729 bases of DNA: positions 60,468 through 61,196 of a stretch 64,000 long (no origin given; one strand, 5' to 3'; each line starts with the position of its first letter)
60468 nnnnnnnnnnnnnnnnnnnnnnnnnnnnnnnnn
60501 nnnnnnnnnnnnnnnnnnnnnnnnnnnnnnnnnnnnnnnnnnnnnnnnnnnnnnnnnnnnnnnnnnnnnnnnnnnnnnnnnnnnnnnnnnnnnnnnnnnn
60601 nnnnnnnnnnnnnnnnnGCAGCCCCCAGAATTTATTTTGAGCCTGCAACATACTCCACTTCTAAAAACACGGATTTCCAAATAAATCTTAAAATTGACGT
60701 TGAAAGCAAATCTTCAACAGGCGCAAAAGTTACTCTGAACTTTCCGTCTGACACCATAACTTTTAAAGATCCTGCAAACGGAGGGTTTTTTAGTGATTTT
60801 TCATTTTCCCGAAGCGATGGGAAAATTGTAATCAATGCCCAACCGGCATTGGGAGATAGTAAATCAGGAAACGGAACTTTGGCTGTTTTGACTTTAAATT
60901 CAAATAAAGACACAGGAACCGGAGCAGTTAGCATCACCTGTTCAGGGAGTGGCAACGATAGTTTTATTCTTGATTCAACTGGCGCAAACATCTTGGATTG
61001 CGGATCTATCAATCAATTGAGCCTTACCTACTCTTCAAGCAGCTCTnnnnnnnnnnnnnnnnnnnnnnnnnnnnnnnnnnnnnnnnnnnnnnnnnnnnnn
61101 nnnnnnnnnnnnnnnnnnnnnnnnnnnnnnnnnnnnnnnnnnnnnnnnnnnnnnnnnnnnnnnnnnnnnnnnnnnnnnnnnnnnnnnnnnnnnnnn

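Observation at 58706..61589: Translationally coupled dockerin-like beta-helix exoprotein and membrane-anchored cohesin-like protein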

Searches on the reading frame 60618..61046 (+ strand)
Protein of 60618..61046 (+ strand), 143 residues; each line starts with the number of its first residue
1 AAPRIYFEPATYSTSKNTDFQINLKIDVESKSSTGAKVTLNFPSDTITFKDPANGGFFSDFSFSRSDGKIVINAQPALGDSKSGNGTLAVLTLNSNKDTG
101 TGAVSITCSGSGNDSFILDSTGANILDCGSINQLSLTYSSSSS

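Call 19: search_solved_structures(query=A2, max_evalue=10, show_alignments=3)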
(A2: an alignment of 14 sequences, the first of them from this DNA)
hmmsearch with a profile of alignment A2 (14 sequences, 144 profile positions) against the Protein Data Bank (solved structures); distinct sequences matched with E-value up to 10: 0.

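Call 29: predict_structure(alignment_id=A2)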
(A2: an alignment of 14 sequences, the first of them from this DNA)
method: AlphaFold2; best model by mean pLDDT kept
length: 143 residues; sequences in the alignment: 14
mean_pLDDT: 91.6   pTM: 0.86
mean pLDDT of the five models: 91.6, 91.2, 91.2, 91.1, 90.9
residues with pLDDT >= 90: 119; 70-90: 16; 50-70: 7; < 50: 1
segments of 3 or more residues with pLDDT < 50: none
pLDDT, mean of each block of 10 residues (from residue 1): 92 93 96 95 93 96 94 93 96 92 87 83 91 92 60
secondary structure, 60 per line:
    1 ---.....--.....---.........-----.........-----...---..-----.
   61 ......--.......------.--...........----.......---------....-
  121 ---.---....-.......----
elements in order: E4-8 E11-15 E19-27 E33-41 E47-49 E60-66 E69-75 E85-95 E100-106 E116-119 E133-139
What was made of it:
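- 60621..61037 (+): Cohesin module (aa 29-167) with an invariant Cys pair (C135, C155). AF2 pLDDT 91.6 (call 29).
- On Cohesin (Pfam PF00963): AF2 model pLDDT 91.6 and pTM 0.86, all-beta (call 29).
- Cohesin fold: AF2 pLDDT 91.6 and pTM 0.86 (call 29).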

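Call 31: fold_search(model_id=the predicted structure, library=pdb)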
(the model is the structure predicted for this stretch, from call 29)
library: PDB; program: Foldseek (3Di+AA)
matches with E <= 10: 1990; with E <= 0.001: 66
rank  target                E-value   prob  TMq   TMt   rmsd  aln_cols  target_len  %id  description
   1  6kgf_C                4.0e-10  1.00  0.80  0.78   2.4       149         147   16  Crystal structure of CaDoc0917(R16D)-CaCohA2 complex at pH 8.2 (released 2020-07-08)
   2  6kgf_A                5.4e-09  1.00  0.81  0.81   2.4       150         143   17  Crystal structure of CaDoc0917(R16D)-CaCohA2 complex at pH 8.2 (released 2020-07-08)
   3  6kge_A                6.0e-09  1.00  0.79  0.80   2.3       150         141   16  Crystal structure of CaDoc0917(R16D)-CaCohA2 complex at pH 5.5 (released 2020-07-08)
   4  6kgc_A                6.6e-09  1.00  0.81  0.81   2.4       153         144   18  Crystal structure of CaDoc0917(R49D)-CaCohA2 complex at pH 5.4 (released 2020-07-08)
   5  5nrm_A                1.0e-08  1.00  0.78  0.79   2.3       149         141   17  Crystal structure of the sixth cohesin from Acetivibrio cellulolyticus' scaffoldin B in complex with Cel5 dockerin S51 (released 2018-01-31)
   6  1g1k_A                1.3e-08  1.00  0.80  0.80   2.3       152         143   13  COHESIN MODULE FROM THE CELLULOSOME OF CLOSTRIDIUM CELLULOLYTICUM (released 2000-11-22)
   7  6kgd_A                1.8e-08  1.00  0.80  0.78   2.4       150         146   17  Crystal structure of CaDoc0917(R49D)-CaCohA2 complex at pH 8.0 (released 2020-07-08)
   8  4dh2_A                1.9e-08  1.00  0.81  0.74   2.1       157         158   13  Crystal structure of Coh-OlpC(Cthe_0452)-Doc435(Cthe_0435) complex: A novel type I Cohesin-Dockerin complex from Clost (released 2012-11-28)
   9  6kg8_MODEL_1_A        2.4e-08  1.00  0.75  0.69   2.9       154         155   18  Solution structure of CaCohA2 from Clostridium acetobutylicum (released 2020-07-08)
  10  2xdh                  4.2e-08  1.00  0.77  0.79   3.0       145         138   16  Non-cellulosomal cohesin from the hyperthermophilic archaeon Archaeoglobus fulgidus (released 2010-05-26)
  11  2vn5_C                5.0e-08  1.00  0.79  0.77   2.1       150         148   13  The Clostridium cellulolyticum dockerin displays a dual binding mode for its cohesin partner (released 2008-05-20)
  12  2vn5_A                5.5e-08  1.00  0.79  0.80   2.2       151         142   12  The Clostridium cellulolyticum dockerin displays a dual binding mode for its cohesin partner (released 2008-05-20)
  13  2vn6_A                1.2e-07  1.00  0.80  0.76   2.2       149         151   13  The Clostridium cellulolyticum dockerin displays a dual binding mode for its cohesin partner (released 2008-05-13)
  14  4fl4_I                2.0e-07  1.00  0.78  0.38   2.7       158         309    9  Scaffoldin conformation and dynamics revealed by a ternary complex from the Clostridium thermocellum cellulosome (released 2012-06-27)
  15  4dh2_C                2.6e-07  1.00  0.71  0.66   3.5       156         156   13  Crystal structure of Coh-OlpC(Cthe_0452)-Doc435(Cthe_0435) complex: A novel type I Cohesin-Dockerin complex from Clost (released 2012-11-28)
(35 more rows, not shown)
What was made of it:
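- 60621..61037 (+): Foldseek PDB top 42 hits are all cohesins (call 31).
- On Cohesin (Pfam PF00963): Foldseek PDB ranks 1-42 are all cohesins, TM up to 0.81, E down to 4e-10 (call 31).
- Closest known: Non-cellulosomal cohesin and dockerin modules. Same: 2xdh and the C. perfringens cohesins are among the structural hits (call 31, ranks 10, 19, 24, 28).
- Closest known: Anchoring scaffoldins with type II/III cohesins binding an X-module-plus-dockerin unit. Different: The cohesin's closest structural matches are type I (TM 0.80) rather than type II/III (TM 0.70-0.76) (call 31).
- Foldseek ranks 1-42 are all cohesins, best E 4e-10, TM 0.80-0.81 (call 31). The cohesin jelly-roll resembles many CBM and adhesin folds, and lower-ranked Foldseek hits include pilin and adhesin domains (call 31). 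The top 42 structural hits are exclusively cohesins (call 31).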

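Call 33: find_related_loci(query=A2, collection=genome_contigs, flank=5000)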
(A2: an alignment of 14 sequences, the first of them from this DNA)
Query A2 (143 aa) in genome_contigs; peptide patterns used: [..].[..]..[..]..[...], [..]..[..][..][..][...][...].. (x = any residue, [..] = any of these).
150 stretches matched a pattern; 6 encode a relative of the query (tblastn E <= 1e-3); 6 distinct loci.
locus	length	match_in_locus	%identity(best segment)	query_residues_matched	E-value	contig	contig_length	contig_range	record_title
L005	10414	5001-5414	86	1-138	3e-78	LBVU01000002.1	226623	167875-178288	MAG: Candidatus Woesebacteria bacterium GW2011_GWB1_39_10 UT17_C0002, whole genome shotgun sequence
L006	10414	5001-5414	86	1-138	4e-68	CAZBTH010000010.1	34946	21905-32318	MAG TPA_asm: uncultured Gammaproteobacteria bacterium isolate SRP062349_co2_276 genome assembly, contig: NODE_701_length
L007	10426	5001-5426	46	1-141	3e-37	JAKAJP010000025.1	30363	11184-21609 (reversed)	MAG: bacterium isolate WY4.bin110 NODE_1752_length_30363_cov_1.930679, whole genome shotgun sequence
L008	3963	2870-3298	45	1-141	9e-36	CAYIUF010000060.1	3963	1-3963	MAG TPA_asm: uncultured Gammaproteobacteria bacterium isolate ERP119705_co5_572 genome assembly, contig: NODE_33685_leng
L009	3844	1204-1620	44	1-138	8e-34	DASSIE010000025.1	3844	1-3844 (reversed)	MAG TPA_asm: Patescibacteria group bacterium isolate SMAG_U1079 k141_1437278, whole genome shotgun sequence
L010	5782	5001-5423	39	1-139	6e-26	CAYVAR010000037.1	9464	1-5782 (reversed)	MAG TPA_asm: uncultured Gammaproteobacteria bacterium isolate binchicken_co110_1166 genome assembly, contig: NODE_15968_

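Call 34: find_related_loci(query=A2, collection=metagenome_contigs, flank=5000)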
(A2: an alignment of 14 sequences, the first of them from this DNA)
Query A2 (143 aa) in metagenome_contigs; peptide patterns used: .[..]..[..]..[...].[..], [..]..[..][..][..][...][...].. (x = any residue, [..] = any of these).
278 stretches matched a pattern; 14 encode a relative of the query (tblastn E <= 1e-3); 14 distinct loci.
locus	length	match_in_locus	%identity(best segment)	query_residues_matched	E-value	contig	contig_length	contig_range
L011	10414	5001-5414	86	1-138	4e-78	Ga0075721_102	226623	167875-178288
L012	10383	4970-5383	86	1-138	4e-78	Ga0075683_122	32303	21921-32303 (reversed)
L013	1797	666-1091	56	1-141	2e-48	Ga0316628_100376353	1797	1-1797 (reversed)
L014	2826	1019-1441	55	1-140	6e-47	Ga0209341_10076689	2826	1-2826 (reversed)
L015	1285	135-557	57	1-140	1e-47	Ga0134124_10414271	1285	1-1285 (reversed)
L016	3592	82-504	49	1-141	6e-40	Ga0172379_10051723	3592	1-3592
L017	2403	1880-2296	48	1-138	8e-38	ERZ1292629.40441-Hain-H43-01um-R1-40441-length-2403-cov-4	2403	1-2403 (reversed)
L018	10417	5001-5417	48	1-138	1e-36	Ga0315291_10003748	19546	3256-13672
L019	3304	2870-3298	45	1-141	2e-36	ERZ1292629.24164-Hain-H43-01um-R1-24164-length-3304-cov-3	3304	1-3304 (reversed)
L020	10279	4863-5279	48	1-138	1e-36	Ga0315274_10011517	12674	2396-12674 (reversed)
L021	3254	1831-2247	47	1-138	1e-35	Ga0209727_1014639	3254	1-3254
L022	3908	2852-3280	45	1-141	2e-35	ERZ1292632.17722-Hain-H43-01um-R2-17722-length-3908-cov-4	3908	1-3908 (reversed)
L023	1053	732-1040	58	1-102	2e-36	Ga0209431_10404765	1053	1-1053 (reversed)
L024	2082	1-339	45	27-141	3e-25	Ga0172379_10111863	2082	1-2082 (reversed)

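Call 64: find_homologous_proteins(query=A2, max_evalue=0.001)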
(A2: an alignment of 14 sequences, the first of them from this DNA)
Query A2 (14 sequences) (143 aa, profile of the alignment): 13 proteins with E <= 0.001 among 4782 candidates.
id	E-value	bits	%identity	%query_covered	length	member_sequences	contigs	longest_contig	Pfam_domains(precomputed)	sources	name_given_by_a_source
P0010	1.9e-57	211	55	98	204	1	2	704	-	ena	-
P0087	1.5e-56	208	45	98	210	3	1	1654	-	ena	-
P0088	1.6e-30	124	56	51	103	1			-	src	-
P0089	2.4e-29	120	39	75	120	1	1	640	-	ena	-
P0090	3.5e-27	113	38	90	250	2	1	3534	PF00963.25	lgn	-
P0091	7.6e-27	112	37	91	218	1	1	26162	PF00963.25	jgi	-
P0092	3.9e-24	103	30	99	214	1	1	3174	-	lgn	-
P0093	8.1e-19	86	35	90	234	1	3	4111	PF00963.25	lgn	-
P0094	2.9e-17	81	22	79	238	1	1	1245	PF00963.25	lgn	-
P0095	6.4e-16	77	29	99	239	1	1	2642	PF00963.25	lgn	-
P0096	7.3e-16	76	29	90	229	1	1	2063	PF00963.25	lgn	-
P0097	3.6e-8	51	28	93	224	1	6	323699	PF00963.25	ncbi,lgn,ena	-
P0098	3.3e-5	42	26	88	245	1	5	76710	-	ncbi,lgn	-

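Call 65: find_encoding_contigs(protein=P0091, flank=5000, max_places=1)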
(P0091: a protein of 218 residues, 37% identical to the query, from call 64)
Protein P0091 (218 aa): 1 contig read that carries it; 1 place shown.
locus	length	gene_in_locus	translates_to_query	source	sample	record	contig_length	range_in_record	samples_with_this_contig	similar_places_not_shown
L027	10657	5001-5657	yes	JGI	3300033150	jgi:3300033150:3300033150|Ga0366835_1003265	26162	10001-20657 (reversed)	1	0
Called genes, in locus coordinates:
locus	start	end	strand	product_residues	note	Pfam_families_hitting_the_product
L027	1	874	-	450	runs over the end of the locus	PF01229:Glyco_hydro_39, PF11790:Glyco_hydro_cc (weak)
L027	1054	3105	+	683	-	PF13499:EF-hand_7 (faint)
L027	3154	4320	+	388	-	PF00963:Cohesin, PF00404:Dockerin_1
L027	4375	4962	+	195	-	PF00963:Cohesin (weak)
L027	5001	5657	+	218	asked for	PF00963:Cohesin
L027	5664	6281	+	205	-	PF16656:Pur_ac_phosph_N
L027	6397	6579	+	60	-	-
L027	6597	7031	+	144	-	PF09424:YqeY, PF02637:GatB_Yqey (faint)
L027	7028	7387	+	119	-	PF02130:YbeY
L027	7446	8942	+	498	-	PF05496:RuvB_N (faint), PF13177:DNA_pol3_delta2, PF06068:TIP49 (faint), PF00004:AAA, PF07728:AAA_5 (faint), PF13401:AAA_22 (weak), PF12169:DNA_pol3_gamma3, PF20964:DnaX_C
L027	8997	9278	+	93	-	PF02575:YbaB_DNA_bd (weak)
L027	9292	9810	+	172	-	-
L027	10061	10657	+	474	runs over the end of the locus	PF01406:tRNA-synt_1e, PF09334:tRNA-synt_1g (faint), PF23493:CysS_C (weak)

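Call 66: find_encoding_contigs(protein=P0097, flank=5000, max_places=1)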
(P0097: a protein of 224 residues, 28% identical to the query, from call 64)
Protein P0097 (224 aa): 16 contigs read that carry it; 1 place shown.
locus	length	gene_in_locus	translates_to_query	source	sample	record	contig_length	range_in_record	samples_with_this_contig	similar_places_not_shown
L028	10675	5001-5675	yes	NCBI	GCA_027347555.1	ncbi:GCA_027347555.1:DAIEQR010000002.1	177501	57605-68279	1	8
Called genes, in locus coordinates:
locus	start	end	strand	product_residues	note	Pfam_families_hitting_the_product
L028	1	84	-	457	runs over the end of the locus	PF01229:Glyco_hydro_39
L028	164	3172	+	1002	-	-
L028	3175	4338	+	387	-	PF00404:Dockerin_1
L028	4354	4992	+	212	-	PF00963:Cohesin (weak)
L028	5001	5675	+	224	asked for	PF00963:Cohesin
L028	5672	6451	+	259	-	PF16656:Pur_ac_phosph_N, PF00404:Dockerin_1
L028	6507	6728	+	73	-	-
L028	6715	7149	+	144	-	PF09424:YqeY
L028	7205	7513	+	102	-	PF02130:YbeY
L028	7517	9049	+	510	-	PF13177:DNA_pol3_delta2, PF00004:AAA, PF07728:AAA_5 (weak), PF13401:AAA_22 (faint), PF20964:DnaX_C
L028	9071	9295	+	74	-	-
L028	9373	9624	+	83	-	-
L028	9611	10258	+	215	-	PF21176:RecR_HhH, PF02132:RecR_ZnF (weak), PF01751:Toprim, PF13662:Toprim_4, PF21175:RecR_C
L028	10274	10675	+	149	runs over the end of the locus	-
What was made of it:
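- Related genomes have loci with several cohesin and dockerin genes, including a cohesin-plus-dockerin adaptor (L027/L028, calls 65, 66).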

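Call 75: search_protein_families(library=pfam, proteins=[L005:3110-4927:+, L008:1228-2772:+, L010:3365-4927:+, L017:115-1803:+, L018:3041-4924:+, L021:177-1754:+], max_evalue=0.01)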
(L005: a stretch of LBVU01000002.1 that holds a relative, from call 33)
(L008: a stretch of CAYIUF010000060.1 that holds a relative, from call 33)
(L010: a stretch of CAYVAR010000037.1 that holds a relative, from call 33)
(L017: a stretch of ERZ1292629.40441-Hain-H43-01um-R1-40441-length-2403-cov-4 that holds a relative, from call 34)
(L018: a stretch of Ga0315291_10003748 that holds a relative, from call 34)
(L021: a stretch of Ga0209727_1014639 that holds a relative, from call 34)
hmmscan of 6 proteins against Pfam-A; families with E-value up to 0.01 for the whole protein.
L005:3110-4927:+ (606 aa): 2 families
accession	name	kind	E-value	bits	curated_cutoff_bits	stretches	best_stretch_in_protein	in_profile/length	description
PF13229.12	Beta_helix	-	1.4e-09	38.2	25.9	1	162-310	3-143/158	Right handed beta helix region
PF00404.24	Dockerin_1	-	0.00015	22.3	22.9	1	548-599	6-56/57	Dockerin type I domain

L008:1228-2772:+ (515 aa): 2 families
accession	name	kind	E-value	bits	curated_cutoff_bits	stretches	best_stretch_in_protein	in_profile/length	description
PF00404.24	Dockerin_1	-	0.0011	19.5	22.9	1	457-508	6-56/57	Dockerin type I domain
PF10633.15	NPCBM_assoc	-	0.0094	16.6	24.4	0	253-303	23-76/78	NPCBM-associated, NEW3 domain of alpha-galactosidase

L010:3365-4927:+ (521 aa): 1 family
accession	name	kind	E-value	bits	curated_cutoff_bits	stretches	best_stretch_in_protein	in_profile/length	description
PF00404.24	Dockerin_1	-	0.0092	16.6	22.9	0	463-514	6-56/57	Dockerin type I domain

L017:115-1803:+ (563 aa): 1 family
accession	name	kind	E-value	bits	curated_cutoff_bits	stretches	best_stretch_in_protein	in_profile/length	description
PF10633.15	NPCBM_assoc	-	3e-05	24.6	24.4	1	269-340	3-72/78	NPCBM-associated, NEW3 domain of alpha-galactosidase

L018:3041-4924:+ (628 aa): 1 family
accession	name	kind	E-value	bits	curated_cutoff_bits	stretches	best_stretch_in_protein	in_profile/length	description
PF10633.15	NPCBM_assoc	-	0.00012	22.6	24.4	1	334-393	3-61/78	NPCBM-associated, NEW3 domain of alpha-galactosidase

L021:177-1754:+ (526 aa): 0 families
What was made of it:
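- On Dockerin type I (Pfam PF00404): Syntenic orthologues score 16.6-22.3 bits (call 75).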

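Call 77: search_protein_families(library=pfam, proteins=[P0090, P0091, P0093, P0095, P0097], max_evalue=0.01)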
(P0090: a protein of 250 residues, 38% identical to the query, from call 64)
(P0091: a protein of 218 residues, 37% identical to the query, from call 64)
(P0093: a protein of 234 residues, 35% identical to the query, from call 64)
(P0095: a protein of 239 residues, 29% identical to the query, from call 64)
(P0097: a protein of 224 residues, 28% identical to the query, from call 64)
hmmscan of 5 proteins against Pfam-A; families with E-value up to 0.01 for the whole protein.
P0090 (250 aa): 1 family
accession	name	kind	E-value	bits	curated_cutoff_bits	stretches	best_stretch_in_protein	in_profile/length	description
PF00963.24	Cohesin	-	9.1e-11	42.6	24.1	1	40-134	11-115/139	Cohesin domain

P0091 (218 aa): 1 family
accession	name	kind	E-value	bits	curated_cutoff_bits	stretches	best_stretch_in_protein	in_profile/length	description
PF00963.24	Cohesin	-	5.8e-13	49.7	24.1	1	40-129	11-107/139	Cohesin domain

P0093 (234 aa): 1 family
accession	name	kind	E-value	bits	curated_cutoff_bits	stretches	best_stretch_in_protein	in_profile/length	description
PF00963.24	Cohesin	-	1.8e-08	35.1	24.1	1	53-163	12-130/139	Cohesin domain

P0095 (239 aa): 1 family
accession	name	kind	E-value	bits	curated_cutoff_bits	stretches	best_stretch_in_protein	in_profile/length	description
PF00963.24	Cohesin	-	5.8e-07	30.2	24.1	1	45-148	11-128/139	Cohesin domain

P0097 (224 aa): 2 families
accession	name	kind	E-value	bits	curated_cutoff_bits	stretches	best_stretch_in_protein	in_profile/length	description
PF00963.24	Cohesin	-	7.7e-10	39.5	24.1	1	38-150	10-124/139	Cohesin domain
PF00746.26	Gram_pos_anchor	-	0.0055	17.1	20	1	193-223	7-36/43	LPXTG cell wall anchor motif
